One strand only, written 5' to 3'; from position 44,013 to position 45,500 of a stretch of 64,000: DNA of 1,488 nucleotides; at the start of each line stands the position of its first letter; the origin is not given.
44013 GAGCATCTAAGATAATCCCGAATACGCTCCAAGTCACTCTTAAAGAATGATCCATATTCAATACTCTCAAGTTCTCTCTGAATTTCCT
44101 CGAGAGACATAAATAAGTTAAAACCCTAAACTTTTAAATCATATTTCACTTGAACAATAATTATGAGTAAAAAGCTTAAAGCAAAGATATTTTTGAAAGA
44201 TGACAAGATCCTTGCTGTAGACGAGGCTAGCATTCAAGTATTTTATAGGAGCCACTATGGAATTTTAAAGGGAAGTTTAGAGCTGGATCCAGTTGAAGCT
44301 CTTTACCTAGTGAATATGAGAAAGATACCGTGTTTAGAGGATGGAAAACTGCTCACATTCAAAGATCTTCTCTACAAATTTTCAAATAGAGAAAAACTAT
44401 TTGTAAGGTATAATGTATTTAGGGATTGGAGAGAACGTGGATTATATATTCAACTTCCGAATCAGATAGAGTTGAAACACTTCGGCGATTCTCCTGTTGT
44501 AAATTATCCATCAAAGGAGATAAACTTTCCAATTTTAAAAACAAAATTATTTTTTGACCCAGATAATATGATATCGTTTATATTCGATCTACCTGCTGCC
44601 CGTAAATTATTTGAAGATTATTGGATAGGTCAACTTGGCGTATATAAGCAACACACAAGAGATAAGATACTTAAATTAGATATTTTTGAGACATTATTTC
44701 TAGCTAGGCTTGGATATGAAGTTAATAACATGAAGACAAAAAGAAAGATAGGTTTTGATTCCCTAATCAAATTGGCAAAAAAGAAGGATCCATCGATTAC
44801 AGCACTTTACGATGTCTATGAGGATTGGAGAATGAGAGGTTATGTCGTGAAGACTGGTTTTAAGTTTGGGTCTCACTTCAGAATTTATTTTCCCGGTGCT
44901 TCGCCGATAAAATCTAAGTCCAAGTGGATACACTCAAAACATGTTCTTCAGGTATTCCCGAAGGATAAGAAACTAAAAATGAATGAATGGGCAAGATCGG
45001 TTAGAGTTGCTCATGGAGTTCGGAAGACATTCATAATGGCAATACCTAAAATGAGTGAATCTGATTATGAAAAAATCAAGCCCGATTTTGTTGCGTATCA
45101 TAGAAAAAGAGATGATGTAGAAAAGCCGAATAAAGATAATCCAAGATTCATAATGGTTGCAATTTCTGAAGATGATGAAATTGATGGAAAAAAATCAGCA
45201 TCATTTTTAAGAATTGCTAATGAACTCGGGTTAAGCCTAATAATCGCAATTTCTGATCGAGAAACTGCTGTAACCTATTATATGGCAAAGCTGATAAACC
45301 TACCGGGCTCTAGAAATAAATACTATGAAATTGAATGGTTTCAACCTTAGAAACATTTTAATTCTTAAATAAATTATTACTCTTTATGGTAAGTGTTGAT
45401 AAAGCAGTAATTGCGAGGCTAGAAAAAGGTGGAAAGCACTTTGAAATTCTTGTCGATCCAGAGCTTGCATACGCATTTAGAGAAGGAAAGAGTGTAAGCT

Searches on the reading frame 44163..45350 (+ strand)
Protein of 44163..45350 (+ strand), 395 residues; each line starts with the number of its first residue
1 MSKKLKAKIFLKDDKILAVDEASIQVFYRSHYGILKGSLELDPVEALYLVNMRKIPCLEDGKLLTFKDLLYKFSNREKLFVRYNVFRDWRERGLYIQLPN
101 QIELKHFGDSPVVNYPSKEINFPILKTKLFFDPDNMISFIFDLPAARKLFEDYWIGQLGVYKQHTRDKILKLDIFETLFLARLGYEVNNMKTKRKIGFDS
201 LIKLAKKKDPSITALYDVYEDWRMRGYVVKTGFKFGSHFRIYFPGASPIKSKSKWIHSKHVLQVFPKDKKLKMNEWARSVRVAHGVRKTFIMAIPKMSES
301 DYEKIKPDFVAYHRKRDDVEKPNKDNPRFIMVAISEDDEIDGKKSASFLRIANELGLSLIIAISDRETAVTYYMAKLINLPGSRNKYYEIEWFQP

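Call 9: search_protein_families(library=pfam, proteins=[window:44163-45350:+])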
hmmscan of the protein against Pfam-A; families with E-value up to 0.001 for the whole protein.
window:44163-45350:+ (395 aa): 2 families
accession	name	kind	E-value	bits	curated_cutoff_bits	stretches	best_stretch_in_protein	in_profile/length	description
PF01974.23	tRNA_int_endo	-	3.6e-30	104.3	27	2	215-296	4-78/85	tRNA intron endonuclease, catalytic C-terminal domain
PF02778.19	tRNA_int_endo_N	-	2.8e-13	49.6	21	1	10-70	4-67/67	tRNA intron endonuclease, N-terminal domain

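Call 13: find_homologous_proteins(query=window:44163-45347:+, max_evalue=0.00001)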
Query window:44163-45347:+ (395 aa): 1202 proteins with E <= 0.00001 among 3885 candidates; the best 120 are listed.
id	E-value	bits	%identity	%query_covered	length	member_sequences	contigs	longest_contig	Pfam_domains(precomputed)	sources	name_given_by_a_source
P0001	1.4e-263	892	100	100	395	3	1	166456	PF01974.24,PF02778.20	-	-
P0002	3.5e-159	548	59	100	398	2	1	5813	PF01974.24,PF02778.20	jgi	-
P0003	1.0e-146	507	58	98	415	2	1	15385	PF12928.13,PF01974.24,PF02778.20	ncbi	ncbi:MAG: tRNA-intron lyase [Candidatus Aenigmatarchaeota archaeon]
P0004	6.2e-146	504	57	99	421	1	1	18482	PF01974.24,PF02778.20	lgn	-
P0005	2.5e-145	502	58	99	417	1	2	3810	PF01974.24,PF02778.20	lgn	-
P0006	7.2e-144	498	57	97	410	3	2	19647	PF01974.24,PF02778.20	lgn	-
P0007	7.4e-144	498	55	96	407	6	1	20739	PF01974.24,PF02778.20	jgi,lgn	jgi:tRNA-intron endonuclease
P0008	1.1e-141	490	55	99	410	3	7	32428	PF01974.24,PF02778.20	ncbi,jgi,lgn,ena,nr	ncbi:MAG: tRNA-intron lyase [Candidatus Aenigmarchaeota archaeon]|nr:tRNA-intron lyase [Candidatus A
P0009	1.9e-141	490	54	99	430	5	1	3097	PF01974.24,PF02778.20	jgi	-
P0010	1.5e-140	487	55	99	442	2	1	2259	PF01974.24,PF02778.20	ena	-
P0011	3.7e-140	485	56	98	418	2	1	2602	PF01974.24,PF02778.20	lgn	-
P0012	1.2e-137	477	54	99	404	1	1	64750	PF01974.24,PF02778.20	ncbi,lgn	ncbi:MAG: tRNA-intron lyase [Candidatus Aenigmatarchaeota archaeon]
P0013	4.2e-137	475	54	99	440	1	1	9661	PF01974.24,PF02778.20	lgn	-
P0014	7.2e-132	458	52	100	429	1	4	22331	PF01974.24,PF02778.20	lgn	-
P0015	8.2e-131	455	54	96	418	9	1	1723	PF01974.24,PF02778.20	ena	-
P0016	6.7e-130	452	51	99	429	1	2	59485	PF01974.24,PF02778.20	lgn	-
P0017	1.3e-128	447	54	99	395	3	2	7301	PF01974.24,PF02778.20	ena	-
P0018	2.6e-128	446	51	99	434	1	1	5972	PF01974.24,PF02778.20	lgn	-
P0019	5.9e-127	442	50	99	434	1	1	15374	PF01974.24,PF02778.20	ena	-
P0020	4.9e-123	429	52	99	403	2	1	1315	PF01974.24,PF02778.20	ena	-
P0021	1.5e-121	424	54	94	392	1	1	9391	PF01974.24,PF02778.20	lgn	-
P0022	5.5e-118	412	53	91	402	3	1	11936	PF01974.24,PF02778.20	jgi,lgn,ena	-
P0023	1.2e-117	411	51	96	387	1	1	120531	PF01974.24,PF02778.20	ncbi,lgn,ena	-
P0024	2.7e-117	410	53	95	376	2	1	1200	PF12928.13,PF01974.24,PF02778.20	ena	-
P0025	9.9e-116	405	49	99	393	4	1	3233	PF01974.24,PF02778.20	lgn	-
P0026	3.6e-115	403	48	100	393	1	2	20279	PF01974.24,PF02778.20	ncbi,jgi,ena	-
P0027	4.3e-115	403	48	98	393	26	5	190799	PF01974.24,PF02778.20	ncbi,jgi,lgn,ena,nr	ncbi:MAG: tRNA-intron lyase [Candidatus Aenigmarchaeota archaeon]|nr:tRNA-intron lyase [Candidatus A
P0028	5.7e-114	399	49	95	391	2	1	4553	PF01974.24,PF02778.20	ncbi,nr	ncbi:MAG: tRNA-intron lyase [Candidatus Aenigmarchaeota archaeon]|nr:tRNA-intron lyase [Candidatus A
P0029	5.9e-114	399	48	98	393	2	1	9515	PF01974.24,PF02778.20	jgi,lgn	jgi:tRNA-intron endonuclease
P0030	2.2e-113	397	51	91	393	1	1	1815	PF01974.24,PF02778.20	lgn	-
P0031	2.7e-113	397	49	94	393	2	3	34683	PF01974.24,PF02778.20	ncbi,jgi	ncbi:MAG: tRNA-intron lyase [Candidatus Aenigmatarchaeota archaeon]|jgi:tRNA-intron endonuclease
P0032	2.9e-113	397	48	98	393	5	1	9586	PF01974.24,PF02778.20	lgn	-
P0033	4.0e-112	393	48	100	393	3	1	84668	PF01974.24,PF02778.20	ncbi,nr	ncbi:MAG: tRNA-intron lyase [Candidatus Aenigmarchaeota archaeon]|nr:tRNA-intron lyase [Candidatus A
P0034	7.7e-112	392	47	98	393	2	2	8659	PF01974.24,PF02778.20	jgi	jgi:tRNA-intron endonuclease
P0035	1.8e-111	391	46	98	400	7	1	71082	PF01974.24,PF02778.20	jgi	jgi:tRNA-intron endonuclease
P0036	3.8e-111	390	48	97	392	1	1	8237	PF01974.24,PF02778.20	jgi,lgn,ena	-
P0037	1.3e-110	388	49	92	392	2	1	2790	PF01974.24,PF02778.20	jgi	jgi:tRNA-intron endonuclease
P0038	1.6e-110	388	49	90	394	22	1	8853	PF01974.24,PF02778.20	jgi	-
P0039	1.9e-110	388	49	98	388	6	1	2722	PF01974.24,PF02778.20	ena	-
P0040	2.8e-110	387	51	92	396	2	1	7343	PF01974.24,PF02778.20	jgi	-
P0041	3.2e-110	387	47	100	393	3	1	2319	PF01974.24,PF02778.20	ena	-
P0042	4.3e-110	386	48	98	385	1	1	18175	PF01974.24,PF02778.20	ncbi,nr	ncbi:MAG: tRNA-intron lyase [Candidatus Aenigmarchaeota archaeon]|nr:tRNA-intron lyase [Candidatus A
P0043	5.0e-110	386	48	99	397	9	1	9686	PF01974.24,PF02778.20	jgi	jgi:tRNA-intron lyase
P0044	1.8e-109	384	46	100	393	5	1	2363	PF01974.24,PF02778.20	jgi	jgi:tRNA-intron endonuclease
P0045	3.3e-109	383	52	90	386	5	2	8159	PF01974.24,PF02778.20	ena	-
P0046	5.5e-109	383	49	97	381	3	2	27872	PF01974.24,PF02778.20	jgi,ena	jgi:tRNA-intron endonuclease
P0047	1.3e-108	381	46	98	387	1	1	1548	PF12928.13,PF01974.24,PF02778.20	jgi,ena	-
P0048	2.9e-108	380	48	97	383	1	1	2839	PF12928.13,PF01974.24,PF02778.20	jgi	-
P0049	6.2e-108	379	47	98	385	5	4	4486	PF01974.24,PF02778.20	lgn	-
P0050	6.3e-108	379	50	90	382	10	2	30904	PF01974.24,PF02778.20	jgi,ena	jgi:tRNA-intron endonuclease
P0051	1.7e-107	378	48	98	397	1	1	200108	PF12928.13,PF01974.24,PF02778.20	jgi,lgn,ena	-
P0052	1.8e-107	378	47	99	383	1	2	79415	PF01974.24,PF02778.20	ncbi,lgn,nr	ncbi:MAG: tRNA-intron lyase [Candidatus Micrarchaeota archaeon]|nr:tRNA-intron lyase [Candidatus Mic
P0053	1.9e-107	378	49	92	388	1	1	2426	PF01974.24,PF02778.20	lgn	-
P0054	2.3e-107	377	47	98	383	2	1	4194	PF12928.13,PF01974.24,PF02778.20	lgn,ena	-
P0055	2.5e-107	377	47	96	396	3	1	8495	PF01974.24,PF02778.20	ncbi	-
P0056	1.1e-106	375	46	98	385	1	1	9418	PF01974.24,PF02778.20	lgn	-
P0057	1.9e-106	374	46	97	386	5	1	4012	PF01974.24,PF02778.20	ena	-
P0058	2.6e-106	374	47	97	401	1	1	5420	PF12928.13,PF01974.24,PF02778.20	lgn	-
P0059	4.1e-106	373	47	97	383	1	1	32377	PF01974.24,PF02778.20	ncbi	-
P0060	6.3e-106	373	47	96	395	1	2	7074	PF12928.13,PF01974.24,PF02778.20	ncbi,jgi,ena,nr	ncbi:MAG: tRNA-intron lyase [Candidatus Aenigmatarchaeota archaeon]|nr:MAG: tRNA-intron lyase [Candi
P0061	7.1e-106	373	45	96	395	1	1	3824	PF01974.24,PF02778.20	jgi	-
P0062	9.3e-106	372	46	97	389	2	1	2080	PF01974.24,PF02778.20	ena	-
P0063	1.2e-105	372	48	96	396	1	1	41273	PF01974.24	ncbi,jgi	-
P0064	1.2e-105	372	47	98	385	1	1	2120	PF01974.24,PF02778.20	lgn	-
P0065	1.3e-105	372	47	97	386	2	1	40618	PF12928.13,PF01974.24,PF02778.20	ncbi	-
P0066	1.4e-105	372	47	97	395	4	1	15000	PF01974.24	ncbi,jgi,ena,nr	ncbi:MAG: tRNA-intron lyase [Candidatus Aenigmarchaeota archaeon]|nr:tRNA-intron lyase [Candidatus A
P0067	1.5e-105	371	46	97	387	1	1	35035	PF12928.13,PF01974.24,PF02778.20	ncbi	-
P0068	2.1e-105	371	46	97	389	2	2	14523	PF01974.24,PF02778.20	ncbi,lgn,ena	-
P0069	2.1e-105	371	45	97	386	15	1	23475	PF01974.24,PF02778.20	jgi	jgi:tRNA-intron lyase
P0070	2.8e-105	371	47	98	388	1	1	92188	PF01974.24,PF02778.20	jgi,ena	-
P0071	5.0e-105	370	48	96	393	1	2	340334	PF01974.24,PF02778.20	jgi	jgi:tRNA-intron endonuclease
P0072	5.4e-105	370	46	96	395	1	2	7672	PF01974.24,PF02778.20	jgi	jgi:tRNA-intron endonuclease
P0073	6.0e-105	369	45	97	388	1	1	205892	PF01974.24,PF02778.20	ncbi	-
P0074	6.1e-105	369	45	97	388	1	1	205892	PF01974.24,PF02778.20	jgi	jgi:tRNA-intron endonuclease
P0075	7.4e-105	369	48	90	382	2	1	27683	PF01974.24,PF02778.20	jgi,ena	-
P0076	7.7e-105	369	47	97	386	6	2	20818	PF12928.13,PF01974.24,PF02778.20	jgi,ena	-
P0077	9.9e-105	369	47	97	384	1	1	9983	PF01974.24,PF02778.20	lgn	-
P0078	1.3e-104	368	45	96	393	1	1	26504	PF01974.24,PF02778.20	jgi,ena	-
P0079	1.4e-104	368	48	90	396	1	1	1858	PF01974.24,PF02778.20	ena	-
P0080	1.6e-104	368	45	97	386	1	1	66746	PF12928.13,PF01974.24,PF02778.20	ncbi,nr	ncbi:MAG: tRNA-intron lyase [Candidatus Marsarchaeota archaeon]|nr:tRNA-intron lyase [Candidatus Mar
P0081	1.8e-104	368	47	96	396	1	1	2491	PF01974.24,PF02778.20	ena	-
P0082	1.9e-104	368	47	96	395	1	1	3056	PF01974.24,PF02778.20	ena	-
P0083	2.0e-104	368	47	97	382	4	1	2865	PF12928.13,PF01974.24,PF02778.20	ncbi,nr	ncbi:MAG: tRNA-intron lyase [Candidatus Micrarchaeota archaeon]|nr:tRNA-intron lyase [Candidatus Mic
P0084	2.1e-104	368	47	98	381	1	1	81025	PF01974.24,PF02778.20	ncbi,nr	ncbi:MAG: tRNA-intron lyase [Candidatus Micrarchaeota archaeon]|nr:tRNA-intron lyase [Candidatus Mic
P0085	2.2e-104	368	46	99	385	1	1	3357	PF01974.24,PF02778.20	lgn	-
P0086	3.0e-104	367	47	98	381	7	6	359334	PF01974.24,PF02778.20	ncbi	ncbi:MAG: tRNA-intron lyase [Candidatus Micrarchaeia archaeon]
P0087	3.0e-104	367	47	96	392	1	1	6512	PF01974.24,PF02778.20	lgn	-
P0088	3.1e-104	367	45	97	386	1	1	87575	PF01974.24,PF02778.20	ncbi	ncbi:MAG: tRNA-intron lyase [Candidatus Micrarchaeota archaeon]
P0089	3.7e-104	367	47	96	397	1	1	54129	PF01974.24,PF02778.20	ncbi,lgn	-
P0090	4.1e-104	367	46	97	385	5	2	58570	PF01974.24,PF02778.20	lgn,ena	-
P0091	4.5e-104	367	44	97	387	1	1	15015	PF01974.24,PF02778.20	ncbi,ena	-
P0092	4.8e-104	367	44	96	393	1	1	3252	PF01974.24,PF02778.20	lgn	-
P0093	4.8e-104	367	48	96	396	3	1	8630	PF01974.24,PF02778.20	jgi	jgi:tRNA-intron endonuclease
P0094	5.0e-104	366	45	97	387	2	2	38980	PF01974.24,PF02778.20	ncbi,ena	-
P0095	5.6e-104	366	50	91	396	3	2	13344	PF01974.24,PF02778.20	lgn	-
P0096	6.1e-104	366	47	96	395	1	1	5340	PF01974.24,PF02778.20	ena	-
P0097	6.4e-104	366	46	97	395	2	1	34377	PF01974.24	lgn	-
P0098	6.6e-104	366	47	96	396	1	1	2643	PF01974.24,PF02778.20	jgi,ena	-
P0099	9.6e-104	366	48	91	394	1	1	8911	PF01974.24,PF02778.20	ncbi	-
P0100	1.2e-103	365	46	99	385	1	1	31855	PF01974.24,PF02778.20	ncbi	ncbi:MAG: tRNA-intron lyase [Candidatus Micrarchaeia archaeon]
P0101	1.6e-103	365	46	97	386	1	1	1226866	PF01974.24,PF02778.20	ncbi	-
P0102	1.9e-103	365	46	97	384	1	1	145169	PF01974.24,PF02778.20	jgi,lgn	jgi:tRNA-intron endonuclease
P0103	1.9e-103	364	45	96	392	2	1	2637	PF01974.24,PF02778.20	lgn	-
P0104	1.9e-103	364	46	96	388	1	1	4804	PF01974.24,PF02778.20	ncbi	-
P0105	2.0e-103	364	48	96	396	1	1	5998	PF01974.24,PF02778.20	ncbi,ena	-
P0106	2.1e-103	364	45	97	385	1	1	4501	PF12928.13,PF01974.24,PF02778.20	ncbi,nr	ncbi:tRNA-intron lyase [Candidatus Micrarchaeota archaeon]|nr:tRNA-intron lyase [Candidatus Micrarch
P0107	2.2e-103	364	47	96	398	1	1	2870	PF12928.13,PF01974.24,PF02778.20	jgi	jgi:tRNA-intron endonuclease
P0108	2.3e-103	364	46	96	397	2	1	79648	PF01974.24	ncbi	-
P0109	2.3e-103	364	47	96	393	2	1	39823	PF01974.24,PF02778.20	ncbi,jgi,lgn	-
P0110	2.8e-103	364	47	96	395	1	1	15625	PF01974.24,PF02778.20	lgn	-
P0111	2.8e-103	364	48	96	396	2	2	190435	PF01974.24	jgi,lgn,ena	-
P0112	2.8e-103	364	46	95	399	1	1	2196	PF01974.24,PF02778.20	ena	-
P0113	2.8e-103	364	45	96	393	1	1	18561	PF01974.24,PF02778.20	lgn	-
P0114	3.8e-103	364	45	97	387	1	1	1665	PF01974.24,PF02778.20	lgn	-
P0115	3.8e-103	364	47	97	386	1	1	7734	PF12928.13,PF01974.24,PF02778.20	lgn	-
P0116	3.9e-103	363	47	97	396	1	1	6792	PF01974.24,PF02778.20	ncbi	ncbi:MAG: tRNA-intron lyase [Candidatus Aenigmatarchaeota archaeon]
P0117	4.1e-103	363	47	97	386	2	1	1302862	PF12928.13,PF01974.24,PF02778.20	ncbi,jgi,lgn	ncbi:MAG: tRNA-intron lyase [Candidatus Micrarchaeia archaeon]|jgi:tRNA-intron endonuclease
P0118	4.2e-103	363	45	97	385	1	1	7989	PF01974.24,PF02778.20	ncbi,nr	ncbi:tRNA-intron lyase [Candidatus Micrarchaeota archaeon]|nr:tRNA-intron lyase [Candidatus Micrarch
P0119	4.6e-103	363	46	91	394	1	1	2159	PF12928.13,PF01974.24,PF02778.20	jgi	-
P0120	4.9e-103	363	46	96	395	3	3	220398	PF01974.24,PF02778.20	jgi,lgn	jgi:tRNA-intron endonuclease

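Call 19: search_solved_structures(query=window:44163-45347:+, max_evalue=0.001, show_alignments=1)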
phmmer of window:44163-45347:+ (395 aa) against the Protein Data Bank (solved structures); distinct sequences matched with E-value up to 0.001: 13.
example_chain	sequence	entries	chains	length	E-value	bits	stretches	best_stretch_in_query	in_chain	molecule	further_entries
4fz2_A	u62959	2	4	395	3.9e-103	348.6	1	10-395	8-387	tRNA intron endonuclease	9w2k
5x89_A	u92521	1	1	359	9.5e-25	90.5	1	167-304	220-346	EndA-like protein,tRNA-splicing endonuclease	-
1a79_A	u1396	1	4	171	6.3e-22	81.3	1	165-295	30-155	TRNA ENDONUCLEASE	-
1r0v_A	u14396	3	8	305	5.4e-16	61.7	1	131-296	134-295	tRNA-intron endonuclease | Putative tRNA-intron endonuclease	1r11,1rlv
2gjw_A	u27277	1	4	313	5.5e-16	61.7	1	131-296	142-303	tRNA-splicing endonuclease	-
3p1y_A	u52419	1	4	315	9.1e-16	61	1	147-296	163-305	tRNA-splicing endonuclease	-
3p1z_B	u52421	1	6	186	7.9e-15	57.9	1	139-302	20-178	tRNA-splicing endonuclease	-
3ajv_B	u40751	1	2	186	1.9e-14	56.6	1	139-302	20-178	tRNA-splicing endonuclease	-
3iey_A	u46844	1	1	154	1.5e-12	50.3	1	172-295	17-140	tRNA-splicing endonuclease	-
2zyz_B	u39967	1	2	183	1.7e-12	50.2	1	139-294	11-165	tRNA-splicing endonuclease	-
2cv8_A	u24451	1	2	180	5.6e-12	48.5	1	143-299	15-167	tRNA-splicing endonuclease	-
2ohc_A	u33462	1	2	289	1e-07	34.5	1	216-303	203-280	tRNA-splicing endonuclease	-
2ohe_A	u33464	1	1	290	1e-07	34.5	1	216-303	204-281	tRNA-splicing endonuclease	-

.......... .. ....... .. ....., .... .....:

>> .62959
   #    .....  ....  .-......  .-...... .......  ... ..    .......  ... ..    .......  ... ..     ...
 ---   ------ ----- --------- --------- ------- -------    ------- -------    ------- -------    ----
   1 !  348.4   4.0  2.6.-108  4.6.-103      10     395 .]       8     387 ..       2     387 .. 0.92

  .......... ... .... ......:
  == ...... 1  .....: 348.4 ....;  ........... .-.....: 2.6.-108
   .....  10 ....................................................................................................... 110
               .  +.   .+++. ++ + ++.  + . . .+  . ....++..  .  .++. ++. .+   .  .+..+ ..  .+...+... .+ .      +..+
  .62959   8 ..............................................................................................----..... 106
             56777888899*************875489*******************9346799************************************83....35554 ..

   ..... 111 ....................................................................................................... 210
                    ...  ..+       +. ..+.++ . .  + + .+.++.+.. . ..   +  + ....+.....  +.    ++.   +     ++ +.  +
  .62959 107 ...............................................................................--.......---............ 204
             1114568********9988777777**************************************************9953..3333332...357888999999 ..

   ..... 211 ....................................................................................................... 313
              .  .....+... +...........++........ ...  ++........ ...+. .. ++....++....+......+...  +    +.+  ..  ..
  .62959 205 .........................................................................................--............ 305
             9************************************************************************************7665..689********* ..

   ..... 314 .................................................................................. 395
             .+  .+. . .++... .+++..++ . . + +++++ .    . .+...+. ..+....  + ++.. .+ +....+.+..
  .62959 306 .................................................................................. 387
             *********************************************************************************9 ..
